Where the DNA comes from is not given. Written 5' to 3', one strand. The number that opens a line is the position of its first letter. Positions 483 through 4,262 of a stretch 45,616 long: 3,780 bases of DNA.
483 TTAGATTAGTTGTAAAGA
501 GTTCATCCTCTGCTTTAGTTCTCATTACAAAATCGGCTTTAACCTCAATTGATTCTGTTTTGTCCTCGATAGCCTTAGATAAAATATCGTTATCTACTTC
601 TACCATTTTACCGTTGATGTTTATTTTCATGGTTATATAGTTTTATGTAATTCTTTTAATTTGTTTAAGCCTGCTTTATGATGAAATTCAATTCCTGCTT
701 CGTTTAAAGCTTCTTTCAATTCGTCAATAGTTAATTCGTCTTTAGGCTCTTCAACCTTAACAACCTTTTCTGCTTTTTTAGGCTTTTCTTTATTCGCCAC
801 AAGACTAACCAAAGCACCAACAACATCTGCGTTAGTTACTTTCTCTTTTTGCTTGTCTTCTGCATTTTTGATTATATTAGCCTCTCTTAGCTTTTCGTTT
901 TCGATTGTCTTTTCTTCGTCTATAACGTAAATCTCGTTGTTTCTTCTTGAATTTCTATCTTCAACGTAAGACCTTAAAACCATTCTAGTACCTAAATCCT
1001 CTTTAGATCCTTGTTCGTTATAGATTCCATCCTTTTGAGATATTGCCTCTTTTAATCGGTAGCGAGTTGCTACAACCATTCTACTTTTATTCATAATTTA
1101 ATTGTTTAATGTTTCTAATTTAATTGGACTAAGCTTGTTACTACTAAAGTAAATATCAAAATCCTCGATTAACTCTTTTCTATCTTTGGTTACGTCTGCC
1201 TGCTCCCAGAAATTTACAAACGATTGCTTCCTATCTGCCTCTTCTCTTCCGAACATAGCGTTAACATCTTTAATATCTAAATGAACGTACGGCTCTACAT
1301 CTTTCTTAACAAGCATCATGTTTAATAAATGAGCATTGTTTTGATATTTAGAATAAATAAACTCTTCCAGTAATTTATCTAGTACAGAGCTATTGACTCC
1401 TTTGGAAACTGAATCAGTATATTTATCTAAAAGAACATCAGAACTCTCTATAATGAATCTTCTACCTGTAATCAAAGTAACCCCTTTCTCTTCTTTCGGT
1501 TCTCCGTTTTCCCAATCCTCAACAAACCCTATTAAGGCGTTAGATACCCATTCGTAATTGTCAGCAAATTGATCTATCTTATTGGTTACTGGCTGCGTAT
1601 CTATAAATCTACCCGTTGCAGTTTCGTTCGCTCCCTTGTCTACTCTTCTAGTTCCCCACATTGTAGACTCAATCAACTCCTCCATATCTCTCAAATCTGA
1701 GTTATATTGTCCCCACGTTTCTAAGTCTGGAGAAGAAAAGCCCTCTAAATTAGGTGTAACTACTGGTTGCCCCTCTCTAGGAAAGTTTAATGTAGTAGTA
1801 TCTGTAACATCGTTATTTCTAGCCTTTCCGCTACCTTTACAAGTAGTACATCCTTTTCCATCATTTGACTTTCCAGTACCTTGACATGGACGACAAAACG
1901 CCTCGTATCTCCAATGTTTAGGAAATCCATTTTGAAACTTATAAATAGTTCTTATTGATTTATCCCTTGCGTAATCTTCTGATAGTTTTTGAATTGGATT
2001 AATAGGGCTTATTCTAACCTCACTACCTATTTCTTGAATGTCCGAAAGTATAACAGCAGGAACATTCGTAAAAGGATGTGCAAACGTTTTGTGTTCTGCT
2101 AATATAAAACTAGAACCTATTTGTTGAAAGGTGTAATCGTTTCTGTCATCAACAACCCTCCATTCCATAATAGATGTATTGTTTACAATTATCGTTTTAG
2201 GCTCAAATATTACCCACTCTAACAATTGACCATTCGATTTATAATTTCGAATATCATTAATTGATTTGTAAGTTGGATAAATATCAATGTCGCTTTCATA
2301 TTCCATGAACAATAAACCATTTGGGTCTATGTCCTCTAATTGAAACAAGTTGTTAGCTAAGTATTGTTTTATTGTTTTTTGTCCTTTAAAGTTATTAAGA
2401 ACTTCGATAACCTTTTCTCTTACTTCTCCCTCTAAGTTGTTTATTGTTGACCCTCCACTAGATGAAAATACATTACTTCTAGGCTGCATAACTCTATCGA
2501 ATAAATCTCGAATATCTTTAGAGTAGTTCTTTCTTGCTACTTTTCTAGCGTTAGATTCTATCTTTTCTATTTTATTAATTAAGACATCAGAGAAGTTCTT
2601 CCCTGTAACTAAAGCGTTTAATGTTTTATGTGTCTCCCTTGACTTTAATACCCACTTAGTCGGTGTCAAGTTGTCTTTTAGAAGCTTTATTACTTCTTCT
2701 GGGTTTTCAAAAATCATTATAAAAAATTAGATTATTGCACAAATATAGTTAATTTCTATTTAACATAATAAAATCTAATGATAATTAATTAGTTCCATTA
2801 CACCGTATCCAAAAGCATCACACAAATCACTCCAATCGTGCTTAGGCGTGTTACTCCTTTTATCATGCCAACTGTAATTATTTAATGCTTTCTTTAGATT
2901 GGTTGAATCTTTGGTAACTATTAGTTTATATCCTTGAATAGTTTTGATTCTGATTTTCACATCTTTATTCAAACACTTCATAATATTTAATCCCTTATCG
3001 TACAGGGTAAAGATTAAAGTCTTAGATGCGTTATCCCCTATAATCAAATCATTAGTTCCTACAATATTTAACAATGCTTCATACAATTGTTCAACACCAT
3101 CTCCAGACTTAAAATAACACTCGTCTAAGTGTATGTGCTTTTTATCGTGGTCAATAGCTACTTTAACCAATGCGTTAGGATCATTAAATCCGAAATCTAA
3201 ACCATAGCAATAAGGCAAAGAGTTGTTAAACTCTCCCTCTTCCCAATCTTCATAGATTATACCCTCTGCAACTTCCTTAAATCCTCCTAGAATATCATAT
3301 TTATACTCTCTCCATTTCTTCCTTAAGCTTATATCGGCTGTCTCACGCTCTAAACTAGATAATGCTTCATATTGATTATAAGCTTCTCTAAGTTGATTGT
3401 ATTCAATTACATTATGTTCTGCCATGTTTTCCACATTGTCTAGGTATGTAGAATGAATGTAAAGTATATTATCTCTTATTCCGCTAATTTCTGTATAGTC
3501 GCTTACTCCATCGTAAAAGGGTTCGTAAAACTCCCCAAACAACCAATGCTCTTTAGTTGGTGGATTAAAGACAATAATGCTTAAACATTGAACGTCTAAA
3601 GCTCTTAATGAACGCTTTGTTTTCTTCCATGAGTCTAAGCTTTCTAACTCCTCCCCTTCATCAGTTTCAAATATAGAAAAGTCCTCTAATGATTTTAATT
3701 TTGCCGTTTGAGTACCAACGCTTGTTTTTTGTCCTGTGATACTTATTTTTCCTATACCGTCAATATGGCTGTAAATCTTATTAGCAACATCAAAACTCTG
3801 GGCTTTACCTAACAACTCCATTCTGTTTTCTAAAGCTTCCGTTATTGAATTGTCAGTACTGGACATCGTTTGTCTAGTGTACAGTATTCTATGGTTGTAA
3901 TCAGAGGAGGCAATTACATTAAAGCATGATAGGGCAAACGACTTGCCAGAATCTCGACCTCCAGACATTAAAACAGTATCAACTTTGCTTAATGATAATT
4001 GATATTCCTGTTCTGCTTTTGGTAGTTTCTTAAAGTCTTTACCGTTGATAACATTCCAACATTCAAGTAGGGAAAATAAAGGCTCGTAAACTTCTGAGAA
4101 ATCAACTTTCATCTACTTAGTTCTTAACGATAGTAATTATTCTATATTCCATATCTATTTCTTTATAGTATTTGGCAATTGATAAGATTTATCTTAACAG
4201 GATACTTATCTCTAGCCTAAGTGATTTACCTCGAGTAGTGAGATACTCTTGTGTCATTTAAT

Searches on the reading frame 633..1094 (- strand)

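Call 16: search_protein_families(library=pfam, proteins=[window:633-1094:-], max_evalue=1)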
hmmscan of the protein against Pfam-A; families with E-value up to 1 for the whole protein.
window:633-1094:- (153 aa): 4 families
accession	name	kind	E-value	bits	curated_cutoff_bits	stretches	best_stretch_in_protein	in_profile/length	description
PF12949.13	HeH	-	0.0072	16.5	28.9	1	121-141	4-24/35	HeH/LEM domain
PF03540.19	TAF10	-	0.033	14.8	28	1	89-139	66-98/102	Transcription initiation factor TFIID 23-30kDa subunit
PF22163.1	SipA_2nd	-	0.16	12.6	27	1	83-147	53-117/136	Salmonella Invasion protein A, C-terminal actin binding domain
PF24551.1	SH3_Rv0428c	-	0.38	11.3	27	0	89-115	22-47/55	Probable histone acetyltransferase Rv0428c SH3 domain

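Call 37: search_protein_families(library=phrogs, proteins=[window:633-1094:-], max_evalue=0.001)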
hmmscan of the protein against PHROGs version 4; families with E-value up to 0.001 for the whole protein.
window:633-1094:- (153 aa): 2 families
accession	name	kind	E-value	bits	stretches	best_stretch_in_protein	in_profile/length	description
phrog_1539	-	transcription regulation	6.4e-06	27.4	1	79-149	27-89/96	Arc-like repressor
phrog_33955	-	unknown function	0.0003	22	1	101-149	58-106/111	-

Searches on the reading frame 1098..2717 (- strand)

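Call 16: search_protein_families(library=pfam, proteins=[window:1098-2717:-], max_evalue=1)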
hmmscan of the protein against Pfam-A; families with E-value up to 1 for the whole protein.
window:1098-2717:- (539 aa): 3 families
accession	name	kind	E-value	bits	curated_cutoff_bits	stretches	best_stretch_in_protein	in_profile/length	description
PF00684.25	DnaJ_CXXCXGXG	-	0.00067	20.3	32.7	1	275-303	1-31/65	DnaJ central domain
PF25433.1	DUF7895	-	0.0045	17.8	27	1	246-298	28-74/75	Domain of unknown function (DUF7895)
PF09133.15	SANTA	-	0.038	14.9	21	0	255-270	75-90/92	SANTA (SANT Associated)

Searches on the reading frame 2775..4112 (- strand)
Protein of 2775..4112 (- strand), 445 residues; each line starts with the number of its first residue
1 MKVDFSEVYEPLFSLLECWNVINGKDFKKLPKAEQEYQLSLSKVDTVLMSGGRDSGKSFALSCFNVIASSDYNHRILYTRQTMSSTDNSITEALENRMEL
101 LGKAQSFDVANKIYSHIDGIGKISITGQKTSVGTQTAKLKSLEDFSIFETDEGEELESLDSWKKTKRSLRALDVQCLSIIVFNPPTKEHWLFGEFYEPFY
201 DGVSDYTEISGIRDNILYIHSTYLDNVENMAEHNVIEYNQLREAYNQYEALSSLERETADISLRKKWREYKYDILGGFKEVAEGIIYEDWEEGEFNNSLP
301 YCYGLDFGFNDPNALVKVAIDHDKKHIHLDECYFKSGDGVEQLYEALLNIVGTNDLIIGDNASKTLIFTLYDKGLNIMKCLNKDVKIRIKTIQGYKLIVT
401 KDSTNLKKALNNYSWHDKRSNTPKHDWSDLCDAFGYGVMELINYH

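Call 16: search_protein_families(library=pfam, proteins=[window:2775-4112:-], max_evalue=1)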
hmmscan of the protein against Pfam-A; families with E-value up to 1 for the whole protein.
window:2775-4112:- (445 aa): 3 families
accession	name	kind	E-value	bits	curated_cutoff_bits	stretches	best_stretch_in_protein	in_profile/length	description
PF04466.19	Terminase_3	-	4.1e-17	62.8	23.2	1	48-243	6-188/201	Phage terminase large subunit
PF17288.8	Terminase_3C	-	3.8e-05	24.5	26.7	1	306-425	1-135/155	Terminase RNAseH like domain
PF18689.6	PriX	-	0.1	13.3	25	1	215-248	19-50/95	Primase X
